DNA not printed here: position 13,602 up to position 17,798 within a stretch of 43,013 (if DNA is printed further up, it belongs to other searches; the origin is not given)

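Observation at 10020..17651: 2,543-aa multidomain 'polyvalent' protein occupying 18% of the genome at the T7 gp16 position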

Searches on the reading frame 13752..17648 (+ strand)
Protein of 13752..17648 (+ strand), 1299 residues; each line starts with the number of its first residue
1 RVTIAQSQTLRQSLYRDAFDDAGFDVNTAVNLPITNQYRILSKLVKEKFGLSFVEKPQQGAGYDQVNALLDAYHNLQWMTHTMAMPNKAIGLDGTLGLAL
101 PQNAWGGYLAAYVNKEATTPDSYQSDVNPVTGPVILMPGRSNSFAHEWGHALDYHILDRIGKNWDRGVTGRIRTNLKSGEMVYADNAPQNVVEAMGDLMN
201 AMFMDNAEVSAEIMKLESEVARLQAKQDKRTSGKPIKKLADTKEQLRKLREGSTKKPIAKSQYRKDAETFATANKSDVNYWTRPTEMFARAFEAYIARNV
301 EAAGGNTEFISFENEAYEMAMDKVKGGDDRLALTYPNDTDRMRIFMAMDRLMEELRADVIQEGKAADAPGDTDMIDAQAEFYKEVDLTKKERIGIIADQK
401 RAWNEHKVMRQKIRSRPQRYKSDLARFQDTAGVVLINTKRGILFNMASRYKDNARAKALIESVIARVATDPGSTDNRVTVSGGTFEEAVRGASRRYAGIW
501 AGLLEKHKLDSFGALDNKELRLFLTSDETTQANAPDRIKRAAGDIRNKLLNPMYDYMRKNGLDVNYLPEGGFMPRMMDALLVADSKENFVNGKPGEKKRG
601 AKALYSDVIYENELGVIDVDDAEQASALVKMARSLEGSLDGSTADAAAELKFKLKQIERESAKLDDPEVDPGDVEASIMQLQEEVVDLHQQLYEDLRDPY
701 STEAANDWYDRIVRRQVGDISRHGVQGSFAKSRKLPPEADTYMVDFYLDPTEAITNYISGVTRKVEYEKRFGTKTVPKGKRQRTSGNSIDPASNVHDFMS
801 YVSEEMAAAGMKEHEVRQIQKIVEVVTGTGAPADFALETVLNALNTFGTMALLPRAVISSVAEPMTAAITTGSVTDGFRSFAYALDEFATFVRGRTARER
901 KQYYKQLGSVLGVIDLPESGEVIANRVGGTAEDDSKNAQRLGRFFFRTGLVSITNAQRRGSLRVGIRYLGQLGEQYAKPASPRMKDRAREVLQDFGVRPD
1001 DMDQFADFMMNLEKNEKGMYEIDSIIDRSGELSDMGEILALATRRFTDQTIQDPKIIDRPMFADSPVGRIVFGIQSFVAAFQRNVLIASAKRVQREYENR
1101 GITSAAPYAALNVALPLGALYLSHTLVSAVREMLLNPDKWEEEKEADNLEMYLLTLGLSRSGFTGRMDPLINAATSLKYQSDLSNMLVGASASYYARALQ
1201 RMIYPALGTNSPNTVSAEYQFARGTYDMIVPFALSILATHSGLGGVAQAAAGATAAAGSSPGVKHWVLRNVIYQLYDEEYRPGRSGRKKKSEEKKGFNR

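Call 25: find_homologous_proteins(query=window:13752-17648:+, max_evalue=0.001)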
Query window:13752-17648:+ (1299 aa): 145 proteins with E <= 0.001 among 8000 candidates; the best 120 are listed.
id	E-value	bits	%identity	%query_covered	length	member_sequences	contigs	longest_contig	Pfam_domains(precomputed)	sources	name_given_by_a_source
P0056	0.0e+0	2808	96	100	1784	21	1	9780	PF18796.7,PF18763.8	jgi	-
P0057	0.0e+0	2570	87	100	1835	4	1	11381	PF18796.7,PF18763.8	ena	-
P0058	0.0e+0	2246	76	100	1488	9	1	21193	PF18796.7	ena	-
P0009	0.0e+0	2207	76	99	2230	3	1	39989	PF18796.7,PF18763.8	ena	-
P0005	0.0e+0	2180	96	78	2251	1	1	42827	PF18796.7,PF18763.8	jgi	jgi:hypothetical protein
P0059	0.0e+0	1860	64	100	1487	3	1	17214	PF18796.7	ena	-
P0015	0.0e+0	1388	51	100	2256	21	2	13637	PF18796.7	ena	-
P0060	0.0e+0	1376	50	100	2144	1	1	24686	PF18796.7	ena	-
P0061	0.0e+0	1281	49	97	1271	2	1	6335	PF18796.7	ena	-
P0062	0.0e+0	1244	47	99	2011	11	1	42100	PF18796.7,PF18763.8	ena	-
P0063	0.0e+0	1229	48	98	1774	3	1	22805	PF18796.7,PF18763.8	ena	-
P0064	0.0e+0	1222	46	99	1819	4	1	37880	PF18796.7,PF18763.8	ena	-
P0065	0.0e+0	1217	47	99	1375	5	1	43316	PF18796.7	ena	-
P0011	0.0e+0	1197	74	56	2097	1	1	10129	PF18796.7,PF18763.8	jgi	jgi:hypothetical protein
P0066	0.0e+0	1187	47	99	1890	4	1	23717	PF18796.7,PF18763.8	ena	-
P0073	2.1e-258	879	45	77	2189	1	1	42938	PF18796.7,PF18763.8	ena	-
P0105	3.9e-129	451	33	42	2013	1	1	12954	PF18796.7,PF01464.26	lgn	-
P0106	8.9e-129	449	33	42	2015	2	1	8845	PF18796.7,PF01464.26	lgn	-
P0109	2.4e-127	445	33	42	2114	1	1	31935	PF18796.7,PF01464.26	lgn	-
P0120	4.8e-122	427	33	41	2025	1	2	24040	PF18796.7,PF01464.26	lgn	-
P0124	4.5e-117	411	30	42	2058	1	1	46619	PF18796.7,PF01464.26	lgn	-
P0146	3.8e-92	328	28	95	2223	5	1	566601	PF18796.7,PF18763.8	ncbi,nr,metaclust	ncbi:hypothetical protein ASD67_00120 [Sphingopyxis sp. Root1497]|nr:hypothetical protein ASD67_0012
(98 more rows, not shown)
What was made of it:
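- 14880..17648 (+): Large helical body of the conserved core, aa 1621-2543, of the gp16 / internal virion protein D class. At least 145 clusters share this core (call 25).
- On T7 gp16-class ejection protein (internal virion protein D): Some family members do carry PF01464 (call 25).
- The N-terminal half is exchanged for bona fide enzyme domains (ART, SLT, GGDEF) in relatives (call 25).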

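Call 27: find_encoding_contigs(protein=P0146, flank=10000, max_places=2)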
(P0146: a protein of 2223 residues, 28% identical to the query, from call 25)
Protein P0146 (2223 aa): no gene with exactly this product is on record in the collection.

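Call 28: find_encoding_contigs(protein=P0065, flank=10000, max_places=1)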
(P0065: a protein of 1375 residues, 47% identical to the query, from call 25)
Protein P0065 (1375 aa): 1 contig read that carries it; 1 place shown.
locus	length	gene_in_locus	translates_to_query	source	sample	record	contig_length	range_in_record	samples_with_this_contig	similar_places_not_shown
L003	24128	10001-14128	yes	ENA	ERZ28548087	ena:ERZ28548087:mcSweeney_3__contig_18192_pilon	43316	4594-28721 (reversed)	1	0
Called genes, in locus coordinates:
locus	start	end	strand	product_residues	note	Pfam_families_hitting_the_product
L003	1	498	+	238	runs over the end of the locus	PF24175:SU10_adaptor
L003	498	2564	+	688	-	-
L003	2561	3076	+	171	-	-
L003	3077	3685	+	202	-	-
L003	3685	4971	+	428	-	-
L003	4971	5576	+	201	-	-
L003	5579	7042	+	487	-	-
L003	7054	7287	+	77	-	-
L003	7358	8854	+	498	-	-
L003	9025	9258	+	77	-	PF18763:ddrB-ParB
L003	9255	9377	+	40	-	-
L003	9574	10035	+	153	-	-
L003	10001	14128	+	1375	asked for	PF18796:LPD1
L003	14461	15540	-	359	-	PF00589:Phage_integrase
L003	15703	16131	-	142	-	PF12844:HTH_19, PF13560:HTH_31, PF01381:HTH_3, PF13443:HTH_26 (weak)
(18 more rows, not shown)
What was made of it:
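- Tried and rejected: P0065 lies on a contig where the giant gene is broken into fragments by frameshifts (call 28).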

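Call 44: predict_structure(alignment_id=A2)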
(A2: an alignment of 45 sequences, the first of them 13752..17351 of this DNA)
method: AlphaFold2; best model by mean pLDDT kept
length: 1200 residues; sequences in the alignment: 45
mean_pLDDT: 76.8   pTM: 0.75
mean pLDDT of the five models: 76.8, 76.2, 73.3, 71.2, 69.1
residues with pLDDT >= 90: 181; 70-90: 663; 50-70: 288; < 50: 68
segments of 3 or more residues with pLDDT < 50: 1-5, 118-121, 416-436, 785-793, 833-837, 928-933, 1180-1189
pLDDT, mean of each block of 10 residues (from residue 1): 54 89 88 89 94 87 90 92 89 89 73 69 67 85 90 80 60 59 59 71 57 67 76 76 79 62 63 62 76 88 86 75 57 63 79 75 74 80 61 53 59 49 34 50 78 86 91 84 89 88 84 85 84 88 90 87 65 78 85 83 88 81 86 86 89 90 83 86 89 91 89 70 72 63 85 84 88 81 51 67 86 79 79 51 63 64 86 89 78 74 88 70 50 53 67 83 93 93 90 92 92 81 87 91 91 77 60 68 85 90 87 88 86 78 86 83 70 59 45 51
secondary structure, 60 per line:
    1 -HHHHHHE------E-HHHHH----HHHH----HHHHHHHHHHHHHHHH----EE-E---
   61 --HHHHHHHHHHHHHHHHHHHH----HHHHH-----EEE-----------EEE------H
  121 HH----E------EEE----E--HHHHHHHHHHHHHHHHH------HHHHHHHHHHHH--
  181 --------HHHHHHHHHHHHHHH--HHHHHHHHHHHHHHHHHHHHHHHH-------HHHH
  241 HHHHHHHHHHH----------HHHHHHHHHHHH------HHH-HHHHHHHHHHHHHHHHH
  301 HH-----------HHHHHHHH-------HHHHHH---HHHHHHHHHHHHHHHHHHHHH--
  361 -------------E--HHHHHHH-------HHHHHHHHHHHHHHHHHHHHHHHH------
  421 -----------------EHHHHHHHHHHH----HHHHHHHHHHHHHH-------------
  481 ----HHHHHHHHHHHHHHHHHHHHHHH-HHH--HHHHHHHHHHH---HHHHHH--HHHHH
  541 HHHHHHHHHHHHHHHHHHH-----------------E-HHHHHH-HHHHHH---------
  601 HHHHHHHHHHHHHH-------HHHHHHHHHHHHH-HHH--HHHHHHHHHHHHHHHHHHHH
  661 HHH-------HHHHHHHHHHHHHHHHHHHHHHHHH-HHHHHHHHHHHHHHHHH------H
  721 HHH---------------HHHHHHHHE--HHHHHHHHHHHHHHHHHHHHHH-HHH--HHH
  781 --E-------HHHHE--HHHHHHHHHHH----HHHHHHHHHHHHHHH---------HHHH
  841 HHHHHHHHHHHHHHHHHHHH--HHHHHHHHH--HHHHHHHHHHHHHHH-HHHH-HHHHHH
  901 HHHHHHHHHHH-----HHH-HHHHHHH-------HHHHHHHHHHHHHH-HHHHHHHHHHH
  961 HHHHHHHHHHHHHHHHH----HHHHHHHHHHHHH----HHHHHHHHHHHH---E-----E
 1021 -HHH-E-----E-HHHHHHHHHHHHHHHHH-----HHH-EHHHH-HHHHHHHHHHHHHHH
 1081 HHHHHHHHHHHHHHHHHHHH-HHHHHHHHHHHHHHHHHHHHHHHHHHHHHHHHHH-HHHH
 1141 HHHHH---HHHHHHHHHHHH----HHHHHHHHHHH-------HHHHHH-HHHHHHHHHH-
elements in order (helices of 4 or more, strands of 3 or more residues): H2-7 H17-21 H26-29 H34-49 H63-82 H87-91 E97-99 E111-113 E134-136 H144-160 H167-178 H189-203 H206-229 H237-251 H262-273 H284-302 H314-321 H329-334 H338-358 H377-383 H391-414 H439-449 H454-467 H485-507 H514-524 H528-533 H536-559 H579-584 H586-591 H601-614 H622-634 H641-663 H671-695 H697-713 H720-723 H739-746 H750-771 H791-794 H798-808 H813-827 H837-860 H863-871 H874-888 H890-893 H895-911 H921-927 H935-948 H950-977 H982-994 H999-1010 H1034-1050 H1061-1064 H1066-1100 H1102-1135 H1137-1145 H1149-1160 H1165-1175 H1183-1188 H1190-1199
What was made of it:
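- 13752..14879 (+): Zincin-like (gluzincin-type) domain, aa 1245-1620. HEWGH is at aa 1390-1394 (nt 14187-14201). The putative third ligand E1530 lies in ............, within Pfam LPD1 (aa 1518-1601, nt 14571-14822). In the model, three short strands precede the HExxH helix (call 44).
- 14880..17648 (+): The model of aa 1245-2444 has pLDDT 76.8 and pTM 0.75 (call 44).
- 16959..17141 (+): Most hydrophobic helices of the core, aa 2314-2374. These are candidate membrane-inserting segments. The model shows long helices here (call 44).
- On Zincin (gluzincin) metallopeptidases: HExxH lies on model helix 144-160 and E286 on helix 284-302, in model numbering (call 44). Three short strands precede the HExxH helix in the model (call 44).
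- The model has the expected strand-then-helix topology (call 44). The model has pTM 0.75 (call 44).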

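Call 47: fold_search(model_id=the predicted structure, library=pdb)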
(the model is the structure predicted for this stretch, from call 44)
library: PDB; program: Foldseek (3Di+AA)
matches with E <= 10: 158; with E <= 0.001: 0
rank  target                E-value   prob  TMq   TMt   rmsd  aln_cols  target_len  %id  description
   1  9qwu_A                9.5e-02  0.11  0.06  0.07  28.8       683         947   11  Cryo-EM structure of the human UBR4/KCMF1/CALM1 complex (CALM1 focused refinement) (released 2025-09-03)
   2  9qwu_B                1.4e-01  0.11  0.06  0.07  29.3       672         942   10  Cryo-EM structure of the human UBR4/KCMF1/CALM1 complex (CALM1 focused refinement) (released 2025-09-03)
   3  9dvp_A                3.0e-01  0.11  0.08  0.14  28.8       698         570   11  Structure of the phosphate exporter XPR1/SLC53A1, Pi and InsP8-bound, intracellular gate closed state (released 2025-04-02)
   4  9rcq_A                4.5e-01  0.03  0.07  0.09  26.0       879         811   11  1,2-propanediol dehydratase with no ligand additives (released 2025-06-11)
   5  9ync_A                4.9e-01  0.02  0.06  0.04  41.3      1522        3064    9  Motor domains of phi-like human dynein-1 bound to dynactin-p150glued and LIS1 (released 2026-01-28)
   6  9jxk                  6.8e-01  0.06  0.08  0.12  30.4       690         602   10  Cryo-EM structure of human XPR1 in a closed state at the intracellular gate and an open state at the extracellular gate, (released 2025-08-27)
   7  6jb1_B                7.1e-01  0.03  0.07  0.07  38.2      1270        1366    9  Structure of pancreatic ATP-sensitive potassium channel bound with repaglinide and ATPgammaS at 3.3A resolution (released 2019-05-22)
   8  9nfi                  7.7e-01  0.02  0.05  0.06  41.6       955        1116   10  Tuna P-glycoprotein Apo Conformation 1 (released 2025-06-04)
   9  8u54_A                8.0e-01  0.04  0.07  0.10  25.6       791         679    8  The mTORC1 cholesterol sensor LYCHOS (GPR155) (released 2024-09-18)
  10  8gmj                  8.3e-01  0.02  0.07  0.07  41.7      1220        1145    9  CryoEM structure of P-Glycoprotein in collapsed closed state under continuous turnover conditions with verapamil (released 2025-04-23)
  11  9dvp_B                9.0e-01  0.05  0.07  0.11  28.6       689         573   10  Structure of the phosphate exporter XPR1/SLC53A1, Pi and InsP8-bound, intracellular gate closed state (released 2025-04-02)
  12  7mxo_B                9.4e-01  0.04  0.06  0.08  24.1       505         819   10  CryoEM structure of human NKCC1 (released 2022-09-28)
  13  7q4o_A                9.4e-01  0.03  0.07  0.08  29.2       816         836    9  Substrate-bound A-like U2 snRNP (released 2022-03-30)
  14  2xwu_B                9.8e-01  0.03  0.07  0.08  33.9      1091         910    9  CRYSTAL STRUCTURE OF IMPORTIN 13 - UBC9 COMPLEX (released 2010-12-29)
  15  8fht_A                1.0e+00  0.05  0.06  0.12  24.4       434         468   12  Cryo-EM structure of human NCC (released 2023-02-15)
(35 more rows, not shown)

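Call 48: search_solved_structures(query=A2, max_evalue=10, show_alignments=0)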
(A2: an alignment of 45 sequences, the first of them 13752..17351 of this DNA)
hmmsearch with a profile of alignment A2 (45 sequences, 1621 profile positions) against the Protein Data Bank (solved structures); distinct sequences matched with E-value up to 10: 14.
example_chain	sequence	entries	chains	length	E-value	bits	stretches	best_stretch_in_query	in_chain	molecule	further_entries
4psl_A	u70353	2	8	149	0.088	13.8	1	163-223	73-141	ssDNA binding protein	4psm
9dt9_A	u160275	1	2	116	0.089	13.8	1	978-1065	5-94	231_C2_TrkA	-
5cwc_A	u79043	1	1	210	0.095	13.7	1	110-260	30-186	Designed helical repeat protein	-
7bqq_A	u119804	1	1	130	0.27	12.2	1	1301-1339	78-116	Gogy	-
5cwg_A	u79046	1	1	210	0.33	11.9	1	107-260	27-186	Designed helical repeat protein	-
3ez0_A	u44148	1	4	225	0.38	11.7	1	1242-1295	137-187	uncharacterized protein with ferritin-like fold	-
5j10_A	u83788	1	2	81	0.42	11.5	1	987-1051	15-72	peptide design 2L4HC2_24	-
5j0k_A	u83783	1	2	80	0.79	10.6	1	990-1043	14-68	designed protein 2L4HC2_23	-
9jm7_B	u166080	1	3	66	0.85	10.5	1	1003-1059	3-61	LRD-2V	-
9r1o_A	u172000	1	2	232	2.6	8.9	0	982-1045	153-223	sc-apCC-6-DPH-NR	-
6egc_A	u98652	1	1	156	2.7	8.9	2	996-1043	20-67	SC_2L4HC2_23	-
8w6e_A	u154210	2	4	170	2.8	8.8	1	960-1051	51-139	HBC599 in complex with wFAP1.1 | wFAP1.1 structure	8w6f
6prh_A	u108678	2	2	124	3.1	8.7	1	971-1040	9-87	RicA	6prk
2pih_A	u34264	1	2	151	3.4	8.5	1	972-1040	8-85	Protein ymcA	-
